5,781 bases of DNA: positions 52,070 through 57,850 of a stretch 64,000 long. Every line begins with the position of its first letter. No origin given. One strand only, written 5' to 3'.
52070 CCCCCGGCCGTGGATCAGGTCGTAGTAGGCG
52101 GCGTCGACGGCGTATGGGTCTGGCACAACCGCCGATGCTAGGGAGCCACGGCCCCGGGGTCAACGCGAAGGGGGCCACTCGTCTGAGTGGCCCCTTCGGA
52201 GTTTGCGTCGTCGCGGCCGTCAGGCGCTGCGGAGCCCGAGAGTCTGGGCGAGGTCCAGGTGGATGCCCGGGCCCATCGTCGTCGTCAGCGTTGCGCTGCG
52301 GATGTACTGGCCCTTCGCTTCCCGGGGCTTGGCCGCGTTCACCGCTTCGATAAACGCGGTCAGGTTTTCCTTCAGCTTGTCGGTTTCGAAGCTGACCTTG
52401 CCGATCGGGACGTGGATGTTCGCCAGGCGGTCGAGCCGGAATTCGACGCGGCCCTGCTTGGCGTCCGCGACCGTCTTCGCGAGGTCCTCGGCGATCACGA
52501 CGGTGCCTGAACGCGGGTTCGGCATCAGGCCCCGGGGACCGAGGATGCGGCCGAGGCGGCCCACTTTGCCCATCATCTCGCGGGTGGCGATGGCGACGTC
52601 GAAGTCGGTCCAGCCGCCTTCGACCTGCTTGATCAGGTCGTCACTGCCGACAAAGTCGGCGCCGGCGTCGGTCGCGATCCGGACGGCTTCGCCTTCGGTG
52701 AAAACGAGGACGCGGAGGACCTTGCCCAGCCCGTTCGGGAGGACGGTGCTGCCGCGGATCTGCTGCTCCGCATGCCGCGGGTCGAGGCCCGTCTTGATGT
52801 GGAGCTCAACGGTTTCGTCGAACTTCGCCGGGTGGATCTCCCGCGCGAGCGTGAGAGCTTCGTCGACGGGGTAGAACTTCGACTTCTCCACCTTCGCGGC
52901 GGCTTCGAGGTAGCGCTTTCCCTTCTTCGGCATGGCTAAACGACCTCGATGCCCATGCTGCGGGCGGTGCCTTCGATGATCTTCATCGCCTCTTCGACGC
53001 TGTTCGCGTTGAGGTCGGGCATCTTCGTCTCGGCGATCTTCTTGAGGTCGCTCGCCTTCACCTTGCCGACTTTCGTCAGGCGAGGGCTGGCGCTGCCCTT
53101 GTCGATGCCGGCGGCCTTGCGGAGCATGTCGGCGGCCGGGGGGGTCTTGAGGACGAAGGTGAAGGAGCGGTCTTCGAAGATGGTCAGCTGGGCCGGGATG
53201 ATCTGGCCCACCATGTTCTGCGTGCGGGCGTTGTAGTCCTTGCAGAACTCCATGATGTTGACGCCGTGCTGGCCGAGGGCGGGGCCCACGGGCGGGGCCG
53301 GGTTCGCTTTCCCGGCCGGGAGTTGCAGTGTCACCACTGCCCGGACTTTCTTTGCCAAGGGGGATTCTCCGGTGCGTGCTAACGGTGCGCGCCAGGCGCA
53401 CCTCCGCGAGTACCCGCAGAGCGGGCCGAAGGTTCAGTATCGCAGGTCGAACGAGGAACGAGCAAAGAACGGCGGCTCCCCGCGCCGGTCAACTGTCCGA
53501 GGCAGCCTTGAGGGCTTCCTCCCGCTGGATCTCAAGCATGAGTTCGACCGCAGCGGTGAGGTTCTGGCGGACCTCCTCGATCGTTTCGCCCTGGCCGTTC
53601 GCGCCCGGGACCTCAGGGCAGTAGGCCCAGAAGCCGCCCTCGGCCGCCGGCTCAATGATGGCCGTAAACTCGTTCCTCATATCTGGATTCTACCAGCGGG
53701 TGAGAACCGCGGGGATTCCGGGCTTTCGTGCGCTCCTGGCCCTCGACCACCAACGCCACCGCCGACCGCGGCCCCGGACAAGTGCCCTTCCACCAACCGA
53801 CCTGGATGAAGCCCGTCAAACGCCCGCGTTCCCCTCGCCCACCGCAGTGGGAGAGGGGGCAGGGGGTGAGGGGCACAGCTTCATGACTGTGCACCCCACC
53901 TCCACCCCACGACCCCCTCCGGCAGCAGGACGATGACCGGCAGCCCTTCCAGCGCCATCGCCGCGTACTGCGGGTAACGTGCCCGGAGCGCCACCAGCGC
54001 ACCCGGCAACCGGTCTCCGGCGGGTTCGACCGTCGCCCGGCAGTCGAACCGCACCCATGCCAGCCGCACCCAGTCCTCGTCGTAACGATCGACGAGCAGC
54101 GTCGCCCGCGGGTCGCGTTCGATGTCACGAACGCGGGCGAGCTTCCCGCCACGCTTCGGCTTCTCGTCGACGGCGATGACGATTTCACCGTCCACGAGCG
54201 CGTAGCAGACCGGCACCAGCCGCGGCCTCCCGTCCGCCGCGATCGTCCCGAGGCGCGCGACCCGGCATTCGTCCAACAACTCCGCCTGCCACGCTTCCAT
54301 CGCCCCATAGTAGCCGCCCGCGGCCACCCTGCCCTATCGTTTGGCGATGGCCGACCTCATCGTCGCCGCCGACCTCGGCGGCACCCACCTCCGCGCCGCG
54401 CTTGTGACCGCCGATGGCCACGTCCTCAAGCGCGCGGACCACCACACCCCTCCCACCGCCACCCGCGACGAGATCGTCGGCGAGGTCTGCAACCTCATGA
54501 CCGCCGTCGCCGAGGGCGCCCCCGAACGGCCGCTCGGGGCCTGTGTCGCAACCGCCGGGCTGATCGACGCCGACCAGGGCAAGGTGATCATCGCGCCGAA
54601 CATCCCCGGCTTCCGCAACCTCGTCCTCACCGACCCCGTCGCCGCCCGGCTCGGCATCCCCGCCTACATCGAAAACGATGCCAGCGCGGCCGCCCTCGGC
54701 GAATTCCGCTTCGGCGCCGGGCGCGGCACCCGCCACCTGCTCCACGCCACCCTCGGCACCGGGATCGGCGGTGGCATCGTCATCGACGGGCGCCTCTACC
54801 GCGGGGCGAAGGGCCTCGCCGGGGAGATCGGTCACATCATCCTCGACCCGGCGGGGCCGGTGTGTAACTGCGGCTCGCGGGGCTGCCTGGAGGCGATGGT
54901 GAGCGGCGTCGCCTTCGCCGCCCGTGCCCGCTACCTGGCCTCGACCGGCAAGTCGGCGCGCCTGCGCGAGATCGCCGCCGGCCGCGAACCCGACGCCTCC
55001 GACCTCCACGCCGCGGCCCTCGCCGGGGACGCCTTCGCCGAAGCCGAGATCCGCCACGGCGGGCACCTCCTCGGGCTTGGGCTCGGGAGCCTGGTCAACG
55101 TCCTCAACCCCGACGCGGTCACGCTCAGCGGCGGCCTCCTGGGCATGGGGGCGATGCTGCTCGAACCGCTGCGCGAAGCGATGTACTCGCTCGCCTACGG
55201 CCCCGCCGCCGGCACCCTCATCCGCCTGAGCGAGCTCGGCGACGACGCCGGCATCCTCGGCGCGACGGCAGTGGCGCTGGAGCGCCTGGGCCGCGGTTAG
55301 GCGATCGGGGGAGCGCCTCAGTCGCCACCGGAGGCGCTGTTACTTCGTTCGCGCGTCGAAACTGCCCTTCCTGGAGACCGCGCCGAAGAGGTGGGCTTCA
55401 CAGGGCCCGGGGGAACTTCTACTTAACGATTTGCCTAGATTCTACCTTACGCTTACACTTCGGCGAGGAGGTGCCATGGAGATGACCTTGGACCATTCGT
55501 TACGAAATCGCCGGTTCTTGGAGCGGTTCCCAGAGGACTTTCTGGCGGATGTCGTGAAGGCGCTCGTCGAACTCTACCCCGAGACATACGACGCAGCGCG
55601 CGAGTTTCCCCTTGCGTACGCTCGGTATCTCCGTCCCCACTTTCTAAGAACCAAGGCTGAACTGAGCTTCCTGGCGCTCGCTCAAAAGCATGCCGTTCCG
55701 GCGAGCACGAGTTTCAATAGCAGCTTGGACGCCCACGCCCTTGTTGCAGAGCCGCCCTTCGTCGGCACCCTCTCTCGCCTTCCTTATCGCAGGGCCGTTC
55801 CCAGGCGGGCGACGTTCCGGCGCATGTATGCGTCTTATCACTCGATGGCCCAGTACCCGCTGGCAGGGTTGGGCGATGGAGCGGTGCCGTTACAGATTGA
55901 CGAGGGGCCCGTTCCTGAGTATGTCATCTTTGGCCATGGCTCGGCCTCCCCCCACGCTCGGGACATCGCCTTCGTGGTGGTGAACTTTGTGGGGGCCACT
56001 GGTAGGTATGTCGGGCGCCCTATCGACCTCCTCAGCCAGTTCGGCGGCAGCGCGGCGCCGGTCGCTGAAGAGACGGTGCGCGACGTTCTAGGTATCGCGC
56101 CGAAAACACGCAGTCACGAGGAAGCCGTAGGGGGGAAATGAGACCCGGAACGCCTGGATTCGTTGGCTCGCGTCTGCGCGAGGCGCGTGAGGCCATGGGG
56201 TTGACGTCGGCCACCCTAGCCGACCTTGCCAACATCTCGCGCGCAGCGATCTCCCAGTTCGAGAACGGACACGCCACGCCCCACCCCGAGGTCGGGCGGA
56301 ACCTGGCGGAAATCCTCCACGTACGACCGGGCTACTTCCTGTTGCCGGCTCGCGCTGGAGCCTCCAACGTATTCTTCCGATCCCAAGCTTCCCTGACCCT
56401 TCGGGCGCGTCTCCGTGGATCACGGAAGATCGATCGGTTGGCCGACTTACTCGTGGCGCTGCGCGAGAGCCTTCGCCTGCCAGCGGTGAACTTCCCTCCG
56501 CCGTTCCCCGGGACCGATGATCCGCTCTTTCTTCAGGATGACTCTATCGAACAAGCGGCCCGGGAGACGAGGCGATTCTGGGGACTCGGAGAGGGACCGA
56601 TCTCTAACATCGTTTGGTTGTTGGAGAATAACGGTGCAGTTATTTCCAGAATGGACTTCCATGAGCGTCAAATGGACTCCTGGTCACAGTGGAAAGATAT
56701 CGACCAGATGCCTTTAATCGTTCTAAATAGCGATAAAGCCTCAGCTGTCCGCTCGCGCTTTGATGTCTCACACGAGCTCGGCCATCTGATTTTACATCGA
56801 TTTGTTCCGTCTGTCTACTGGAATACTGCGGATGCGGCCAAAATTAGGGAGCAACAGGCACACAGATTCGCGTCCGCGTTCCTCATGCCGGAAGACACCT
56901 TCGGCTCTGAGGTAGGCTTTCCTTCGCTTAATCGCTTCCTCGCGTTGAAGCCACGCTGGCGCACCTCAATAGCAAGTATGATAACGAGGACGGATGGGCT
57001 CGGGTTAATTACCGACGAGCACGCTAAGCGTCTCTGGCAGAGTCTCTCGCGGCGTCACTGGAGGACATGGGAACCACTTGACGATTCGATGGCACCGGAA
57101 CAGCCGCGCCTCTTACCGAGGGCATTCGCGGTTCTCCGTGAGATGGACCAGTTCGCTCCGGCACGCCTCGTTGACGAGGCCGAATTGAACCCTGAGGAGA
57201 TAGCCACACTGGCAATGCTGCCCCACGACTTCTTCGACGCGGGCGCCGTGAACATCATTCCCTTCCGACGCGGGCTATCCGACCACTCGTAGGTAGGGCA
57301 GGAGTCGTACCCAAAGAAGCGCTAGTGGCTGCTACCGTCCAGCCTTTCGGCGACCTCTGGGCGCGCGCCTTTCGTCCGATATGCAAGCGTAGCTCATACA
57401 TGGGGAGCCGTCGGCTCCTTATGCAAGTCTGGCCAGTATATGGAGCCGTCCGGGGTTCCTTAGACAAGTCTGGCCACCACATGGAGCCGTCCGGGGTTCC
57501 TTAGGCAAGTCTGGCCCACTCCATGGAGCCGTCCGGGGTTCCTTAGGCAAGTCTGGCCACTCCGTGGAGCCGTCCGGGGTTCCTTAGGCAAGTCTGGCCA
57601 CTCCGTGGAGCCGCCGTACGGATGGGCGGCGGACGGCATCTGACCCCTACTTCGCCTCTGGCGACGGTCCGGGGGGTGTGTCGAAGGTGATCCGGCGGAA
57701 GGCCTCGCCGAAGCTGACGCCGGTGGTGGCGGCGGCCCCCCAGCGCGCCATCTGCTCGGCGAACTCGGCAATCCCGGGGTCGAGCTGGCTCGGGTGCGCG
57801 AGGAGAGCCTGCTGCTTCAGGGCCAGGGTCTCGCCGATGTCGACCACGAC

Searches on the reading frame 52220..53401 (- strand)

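Call 8: search_protein_families(library=pfam, proteins=[window:52220-53401:-], max_evalue=0.01)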
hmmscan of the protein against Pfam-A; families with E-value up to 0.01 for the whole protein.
window:52220-53401:- (393 aa): 1 family
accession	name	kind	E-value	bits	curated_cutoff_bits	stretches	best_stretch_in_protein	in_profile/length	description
PF00687.26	Ribosomal_L1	-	1.1e-62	211.6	32.2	1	188-378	3-198/198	Ribosomal protein L1p/L10e family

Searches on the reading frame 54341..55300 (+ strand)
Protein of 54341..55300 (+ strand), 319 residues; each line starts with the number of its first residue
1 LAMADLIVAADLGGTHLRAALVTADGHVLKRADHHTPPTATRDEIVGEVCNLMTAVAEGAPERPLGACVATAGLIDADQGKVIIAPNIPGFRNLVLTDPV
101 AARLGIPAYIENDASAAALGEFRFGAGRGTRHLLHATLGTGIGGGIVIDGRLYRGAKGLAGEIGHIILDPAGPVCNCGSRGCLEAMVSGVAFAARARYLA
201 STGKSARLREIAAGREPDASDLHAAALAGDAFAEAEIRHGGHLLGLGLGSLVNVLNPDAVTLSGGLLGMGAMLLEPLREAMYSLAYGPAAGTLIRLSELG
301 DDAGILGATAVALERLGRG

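Call 8: search_protein_families(library=pfam, proteins=[window:54341-55300:+], max_evalue=0.01)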
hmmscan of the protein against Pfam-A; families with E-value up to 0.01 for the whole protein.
window:54341-55300:+ (319 aa): 2 families
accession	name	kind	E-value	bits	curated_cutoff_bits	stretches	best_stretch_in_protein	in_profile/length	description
PF00480.26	ROK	-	6.5e-67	226.6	22.9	1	8-314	2-293/294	ROK family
PF02685.22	Glucokinase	-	0.0088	15.5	22.1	0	9-82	2-72/314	Glucokinase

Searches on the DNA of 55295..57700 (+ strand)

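Call 72: search_rna_families(source=window, start=57250, end=57700, threshold=evalue, max_evalue=10)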
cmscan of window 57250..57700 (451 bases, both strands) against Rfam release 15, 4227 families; matches with E-value up to 10: 5.
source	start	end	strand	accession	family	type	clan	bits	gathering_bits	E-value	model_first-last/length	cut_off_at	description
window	57391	57430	+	RF00862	mir-491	Gene; miRNA;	-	17.7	62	0.99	23-62/84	no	mir-491 microRNA precursor family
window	57553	57617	-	RF01791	F6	Gene; sRNA;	-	14.7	46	8.6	1-57/57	no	F6 TB sRNA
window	57605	57648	-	RF01840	ovine_lenti_FSE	Cis-reg; frameshift_element;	-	13.8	45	4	1-54/54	no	ribosomal frameshift element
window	57394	57470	-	RF02213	ZFAT-AS1_3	Gene; lncRNA;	-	12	70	3.7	1-80/80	no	ZFAT antisense RNA 1 conserved region 3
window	57532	57642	-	RF01877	MIAT_exon5_3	Gene; lncRNA;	-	5.5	90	6.1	1-382/382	no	Myocardial infarction associated transcript exon 5 conserved region 3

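Call 80: search_dna_similar(query=window:55295-57643:+, collection=phages, mode=distant, max_rows=8)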
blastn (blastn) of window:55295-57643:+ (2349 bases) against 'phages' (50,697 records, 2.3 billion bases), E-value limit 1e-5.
No match.

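Call 81: search_dna_similar(query=window:55295-57643:+, collection=plasmids, mode=distant, max_rows=8)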
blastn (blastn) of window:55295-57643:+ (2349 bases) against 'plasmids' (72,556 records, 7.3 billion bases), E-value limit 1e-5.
No match.

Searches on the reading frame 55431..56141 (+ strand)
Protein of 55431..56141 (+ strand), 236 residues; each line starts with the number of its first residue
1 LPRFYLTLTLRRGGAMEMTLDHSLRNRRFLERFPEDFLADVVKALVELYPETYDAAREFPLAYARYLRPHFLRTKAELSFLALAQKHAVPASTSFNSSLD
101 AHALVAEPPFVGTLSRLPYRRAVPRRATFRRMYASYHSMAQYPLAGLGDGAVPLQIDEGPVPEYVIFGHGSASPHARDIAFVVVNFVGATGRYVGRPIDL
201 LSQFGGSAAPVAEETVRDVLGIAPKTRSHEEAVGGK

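Call 8: search_protein_families(library=pfam, proteins=[window:55431-56141:+], max_evalue=0.01)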
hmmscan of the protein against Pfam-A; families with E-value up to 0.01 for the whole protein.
window:55431-56141:+ (236 aa): 0 families

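Call 13: search_protein_families(library=padloc, proteins=[window:55476-56141:+], max_evalue=1)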
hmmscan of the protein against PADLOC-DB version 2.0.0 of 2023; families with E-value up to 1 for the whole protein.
window:55476-56141:+ (221 aa): 2 families
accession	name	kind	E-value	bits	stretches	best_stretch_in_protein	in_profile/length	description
PDLC03934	RmrT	-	2e-07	28.9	1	13-168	8-163/212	-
PDLC03933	RmrT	-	0.014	13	1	49-127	48-126/212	-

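Call 14: search_protein_families(library=ncbifam, proteins=[window:55476-56141:+], max_evalue=1)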
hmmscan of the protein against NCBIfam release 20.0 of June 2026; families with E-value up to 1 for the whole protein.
window:55476-56141:+ (221 aa): 0 families

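Call 15: search_protein_families(library=phrogs, proteins=[window:55476-56141:+], max_evalue=1)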
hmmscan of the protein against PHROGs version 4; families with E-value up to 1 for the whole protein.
window:55476-56141:+ (221 aa): 0 families

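Call 18: find_homologous_proteins(query=window:55476-56141:+)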
Query window:55476-56141:+ (221 aa): 3 proteins with E <= 0.001 among 593 candidates.
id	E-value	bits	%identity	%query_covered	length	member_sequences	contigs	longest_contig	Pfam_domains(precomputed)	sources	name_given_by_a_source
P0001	7.4e-141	485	100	100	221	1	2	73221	-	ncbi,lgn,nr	ncbi:MAG: hypothetical protein HY875_10285 [Chloroflexi bacterium]|nr:hypothetical protein [Chlorofl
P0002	7.6e-93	328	71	95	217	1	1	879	-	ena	-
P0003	3.2e-70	254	55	100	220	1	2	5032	-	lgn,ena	-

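Call 19: find_encoding_contigs(protein=P0003, flank=5000)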
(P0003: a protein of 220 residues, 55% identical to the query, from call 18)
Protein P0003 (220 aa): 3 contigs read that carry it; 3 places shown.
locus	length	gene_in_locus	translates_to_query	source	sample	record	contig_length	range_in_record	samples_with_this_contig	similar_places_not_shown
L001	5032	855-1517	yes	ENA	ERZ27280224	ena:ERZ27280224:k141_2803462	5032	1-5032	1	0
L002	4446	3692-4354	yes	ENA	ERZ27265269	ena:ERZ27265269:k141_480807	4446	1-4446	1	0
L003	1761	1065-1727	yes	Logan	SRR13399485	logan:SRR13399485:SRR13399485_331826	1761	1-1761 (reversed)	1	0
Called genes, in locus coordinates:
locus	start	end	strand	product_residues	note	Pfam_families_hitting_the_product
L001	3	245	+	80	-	?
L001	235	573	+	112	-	PF02452:PemK_toxin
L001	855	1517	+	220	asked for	-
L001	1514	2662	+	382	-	PF13560:HTH_31, PF01381:HTH_3, PF06114:Peptidase_M78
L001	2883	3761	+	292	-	PF00296:Bac_luciferase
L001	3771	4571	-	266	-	PF00106:adh_short, PF08659:KR, PF13561:adh_short_C2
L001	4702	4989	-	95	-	PF09851:SHOCT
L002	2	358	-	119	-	?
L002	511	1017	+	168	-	-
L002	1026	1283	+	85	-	-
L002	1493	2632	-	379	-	PF07992:Pyr_redox_2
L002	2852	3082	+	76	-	PF04014:MazE_antitoxin, PF15937:PrlF_antitoxin (weak)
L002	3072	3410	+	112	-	PF02452:PemK_toxin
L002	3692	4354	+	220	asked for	-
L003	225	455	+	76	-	PF04014:MazE_antitoxin, PF15937:PrlF_antitoxin (weak)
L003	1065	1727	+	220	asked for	-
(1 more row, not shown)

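Call 20: find_encoding_contigs(protein=P0002, flank=5000)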
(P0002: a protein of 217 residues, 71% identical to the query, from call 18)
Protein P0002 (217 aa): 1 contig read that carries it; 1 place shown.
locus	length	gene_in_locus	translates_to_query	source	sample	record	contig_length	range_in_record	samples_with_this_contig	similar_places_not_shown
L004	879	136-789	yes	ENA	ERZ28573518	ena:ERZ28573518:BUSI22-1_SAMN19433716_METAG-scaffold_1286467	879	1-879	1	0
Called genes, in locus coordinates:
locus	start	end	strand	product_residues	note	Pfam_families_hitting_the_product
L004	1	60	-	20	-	?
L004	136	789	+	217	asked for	-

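Call 29: find_encoding_contigs(protein=P0001, flank=10000)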
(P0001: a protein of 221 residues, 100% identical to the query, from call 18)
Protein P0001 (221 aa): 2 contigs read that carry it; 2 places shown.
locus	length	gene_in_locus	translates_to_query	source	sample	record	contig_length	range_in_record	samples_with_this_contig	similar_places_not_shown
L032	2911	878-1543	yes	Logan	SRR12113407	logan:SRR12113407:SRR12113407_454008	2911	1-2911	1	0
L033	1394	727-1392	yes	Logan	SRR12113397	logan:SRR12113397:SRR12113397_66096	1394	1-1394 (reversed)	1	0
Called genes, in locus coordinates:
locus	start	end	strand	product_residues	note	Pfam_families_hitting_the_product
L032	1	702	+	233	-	?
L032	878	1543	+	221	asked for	-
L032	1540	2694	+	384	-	PF12844:HTH_19 (weak), PF13560:HTH_31, PF01381:HTH_3, PF06114:Peptidase_M78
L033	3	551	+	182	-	?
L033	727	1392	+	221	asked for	?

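Call 46: search_solved_structures(query=A2, max_evalue=10)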
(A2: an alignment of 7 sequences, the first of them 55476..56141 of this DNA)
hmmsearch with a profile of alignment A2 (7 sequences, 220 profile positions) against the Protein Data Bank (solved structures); distinct sequences matched with E-value up to 10: 1.
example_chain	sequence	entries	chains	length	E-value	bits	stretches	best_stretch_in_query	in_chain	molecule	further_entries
9vvi_6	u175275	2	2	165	0.73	12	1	94-138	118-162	Secretion monitor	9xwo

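Call 69: find_homologous_proteins(query=A2, max_evalue=0.00001)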
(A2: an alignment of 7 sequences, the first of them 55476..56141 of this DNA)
Query A2 (7 sequences) (221 aa, profile of the alignment): 12 proteins with E <= 0.00001 among 7067 candidates.
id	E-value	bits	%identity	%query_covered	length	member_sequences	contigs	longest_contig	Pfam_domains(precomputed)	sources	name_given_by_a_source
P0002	6.4e-97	341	71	95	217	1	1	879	-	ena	-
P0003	7.1e-96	337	55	100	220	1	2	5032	-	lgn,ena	-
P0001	1.7e-95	336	100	100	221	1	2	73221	-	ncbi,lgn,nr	ncbi:MAG: hypothetical protein HY875_10285 [Chloroflexi bacterium]|nr:hypothetical protein [Chlorofl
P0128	6.4e-85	302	35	88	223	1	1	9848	-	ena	-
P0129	5.8e-71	256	44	92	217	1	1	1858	-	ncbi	-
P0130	7.3e-71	256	40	90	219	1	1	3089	-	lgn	-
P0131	4.8e-68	246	35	88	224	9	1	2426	-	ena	-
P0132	2.9e-66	241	39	86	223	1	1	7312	-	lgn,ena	-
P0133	4.6e-66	240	40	85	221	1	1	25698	-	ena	-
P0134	5.1e-62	227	39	84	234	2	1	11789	-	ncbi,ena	-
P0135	1.1e-61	226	34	86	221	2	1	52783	-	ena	-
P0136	1.3e-55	206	34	81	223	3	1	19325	-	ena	-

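Call 73: find_encoding_contigs(protein=P0133, flank=4000, max_places=3)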
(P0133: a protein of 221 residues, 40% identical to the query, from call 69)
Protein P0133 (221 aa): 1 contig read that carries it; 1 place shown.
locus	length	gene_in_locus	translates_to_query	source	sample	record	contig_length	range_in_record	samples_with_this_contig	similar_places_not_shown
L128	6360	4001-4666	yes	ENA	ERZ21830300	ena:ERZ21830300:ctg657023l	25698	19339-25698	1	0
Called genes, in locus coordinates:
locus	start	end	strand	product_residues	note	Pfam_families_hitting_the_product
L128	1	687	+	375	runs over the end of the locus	PF00850:Hist_deacetyl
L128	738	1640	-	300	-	PF01370:Epimerase, PF16363:GDP_Man_Dehyd (faint), PF08338:DUF1731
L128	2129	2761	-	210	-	-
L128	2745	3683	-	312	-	PF01555:N6_N4_Mtase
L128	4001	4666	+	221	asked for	-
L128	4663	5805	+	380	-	PF12844:HTH_19, PF13560:HTH_31, PF01381:HTH_3, PF06114:Peptidase_M78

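Call 76: predict_structure(alignment_id=A4)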
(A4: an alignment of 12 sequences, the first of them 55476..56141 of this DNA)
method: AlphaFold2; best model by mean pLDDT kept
length: 221 residues; sequences in the alignment: 12
mean_pLDDT: 75.9   pTM: 0.71
mean pLDDT of the five models: 75.9, 75.3, 73.2, 71.5, 69.1
residues with pLDDT >= 90: 90; 70-90: 53; 50-70: 41; < 50: 37
segments of 3 or more residues with pLDDT < 50: 1-4, 192-221
pLDDT, mean of each block of 10 residues (from residue 1): 61 92 96 93 91 92 96 91 85 90 81 66 58 53 71 83 90 74 88 41 40 41 38
secondary structure, 60 per line:
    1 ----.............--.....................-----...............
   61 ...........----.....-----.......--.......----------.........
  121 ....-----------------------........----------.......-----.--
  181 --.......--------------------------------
elements in order: H5-17 H20-40 H46-71 E76-80 E86-92 E95-101 H112-124 E148-155 E166-172 H185-189

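Call 79: fold_search(model_id=the predicted structure, library=pdb)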
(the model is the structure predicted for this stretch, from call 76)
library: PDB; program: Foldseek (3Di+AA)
matches with E <= 10: 548; with E <= 0.001: 0
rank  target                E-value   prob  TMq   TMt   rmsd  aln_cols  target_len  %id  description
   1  5cw3_D                1.3e-01  0.23  0.22  0.21  13.2       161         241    9  Structure of CfBRCC36-CfKIAA0157 complex (Zn Edge) (released 2015-09-16)
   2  6vek_A                1.8e-01  0.20  0.18  0.14  12.7       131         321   14  Contact-dependent growth inhibition toxin-immunity protein complex from from E. coli 3006, full-length (released 2021-01-27)
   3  1eo4_B                1.9e-01  0.15  0.23  0.22   9.6       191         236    9  ECORV BOUND TO MN2+ AND COGNATE DNA CONTAINING A 3'S SUBSTITION AT THE CLEAVAGE SITE (released 2000-04-04)
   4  3ajv_C                2.4e-01  0.20  0.24  0.30  12.9       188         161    9  Splicing endonuclease from Aeropyrum pernix (released 2010-11-17)
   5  1sx8_A                2.7e-01  0.14  0.26  0.24  11.4       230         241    9  EcoRV bound to cognate DNA and Mn2+ (released 2004-04-06)
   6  2b0e_A                2.8e-01  0.13  0.23  0.23  10.1       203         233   10  EcoRV Restriction Endonuclease/GAAUTC/Ca2+ (released 2005-09-27)
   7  1eo4_A                2.8e-01  0.13  0.24  0.23   9.7       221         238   10  ECORV BOUND TO MN2+ AND COGNATE DNA CONTAINING A 3'S SUBSTITION AT THE CLEAVAGE SITE (released 2000-04-04)
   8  2ge5_A                3.4e-01  0.13  0.23  0.23  12.2       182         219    9  EcoRV Restriction Endonuclease C-terminal deletion mutant/GATATC/Ca2+ (released 2006-07-04)
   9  9cr6_C                3.8e-01  0.20  0.20  0.18   7.2       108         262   12  Crystal structure of histidine racemase (HisR) of Fusobacterium nucleatum (C209S) (released 2025-03-05)
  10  4b5h_A                4.1e-01  0.15  0.14  0.12   9.8        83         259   10  Substate bound inactive mutant of Neisseria AP endonuclease in presence of metal ions (released 2012-10-17)
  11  6l4l                  4.1e-01  0.12  0.17  0.15   7.7       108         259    5  Crystal structure of S. aureus CntK in inactive state (released 2020-10-21)
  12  3ajv_A                4.3e-01  0.15  0.24  0.29  12.3       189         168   10  Splicing endonuclease from Aeropyrum pernix (released 2010-11-17)
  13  7esy_B                4.3e-01  0.12  0.21  0.09  11.3       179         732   14  Crystal structure of the complex formed by Wolbachia cytoplasmic incompatibility factors CidA and CidBND1-ND2 from wPi (released 2021-11-10)
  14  6jis                  4.3e-01  0.11  0.18  0.16   6.8       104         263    7  Crystal structure of the histidine racemase CntK in cobalt and nickel transporter system of staphylococcus aureus (released 2019-10-16)
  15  4kzf                  4.6e-01  0.06  0.16  0.12  11.9       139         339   12  The mechanism of the amidases: The effect of the mutation E142L in the amidase from Geobacillus pallidus (released 2013-08-21)
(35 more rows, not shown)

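Call 90: fold_search(model_id=the predicted structure, library=viral)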
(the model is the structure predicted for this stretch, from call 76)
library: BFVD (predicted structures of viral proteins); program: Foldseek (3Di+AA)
matches with E <= 10: 440; with E <= 0.001: 0
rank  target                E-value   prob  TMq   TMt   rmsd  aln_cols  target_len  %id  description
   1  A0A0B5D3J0            5.3e-03  0.23  0.17  0.12  20.8       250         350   13  ORF20 [macacine gammaherpesvirus 12]
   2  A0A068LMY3            1.6e-02  0.33  0.20  0.09  11.7       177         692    9  Ie1 [Peridroma alphabaculovirus]
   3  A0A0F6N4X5            2.3e-02  0.13  0.18  0.15  18.2       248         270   11  Nuclear protein UL24 [Bovine herpesvirus 4]
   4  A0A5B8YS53            2.5e-02  0.69  0.17  0.06   8.9       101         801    5  IE-1 [Chrysodeixis includens nucleopolyhedrovirus]
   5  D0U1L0                2.9e-02  0.16  0.19  0.17  17.7       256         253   10  Nuclear protein UL24 [Wood mouse herpesvirus]
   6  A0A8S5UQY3            3.2e-02  0.21  0.19  0.13  17.9       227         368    8  Exodeoxyribonuclease 8 [Podoviridae sp. ctQyH19]
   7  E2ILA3                4.1e-02  0.16  0.19  0.19  20.1       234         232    8  (no name in the UniProt tables at hand)
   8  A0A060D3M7            4.4e-02  0.11  0.17  0.17  16.3       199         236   12  ORF20 [Bovine gammaherpesvirus 6]
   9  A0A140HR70            4.6e-02  0.20  0.16  0.08  13.5       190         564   10  IE-1 [Lymantria dispar multicapsid nuclear polyhedrosis virus]
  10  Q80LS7                4.9e-02  0.25  0.20  0.09  12.6       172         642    6  IE-1 [Adoxophyes honmai nucleopolyhedrovirus]
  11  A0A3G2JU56            7.1e-02  0.23  0.20  0.07  12.8       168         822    8  Ie1 [Spodoptera exigua multiple nucleopolyhedrovirus]
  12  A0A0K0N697            7.1e-02  0.10  0.14  0.10  17.7       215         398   12  PD-(D/E)XK endonuclease-like domain-containing protein [Tsukamurella phage TIN4]
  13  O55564                7.5e-02  0.18  0.12  0.16  11.6       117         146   12  p16 [Leucania separata nucleopolyhedrovirus]
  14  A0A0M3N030            1.2e-01  0.20  0.21  0.12  13.0       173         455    5  Immediate early protein1 [Perigonia lusca single nucleopolyhedrovirus]
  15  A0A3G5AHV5            1.2e-01  0.12  0.14  0.11  20.0       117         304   11  Uncharacterized protein [Sylvanvirus sp.]
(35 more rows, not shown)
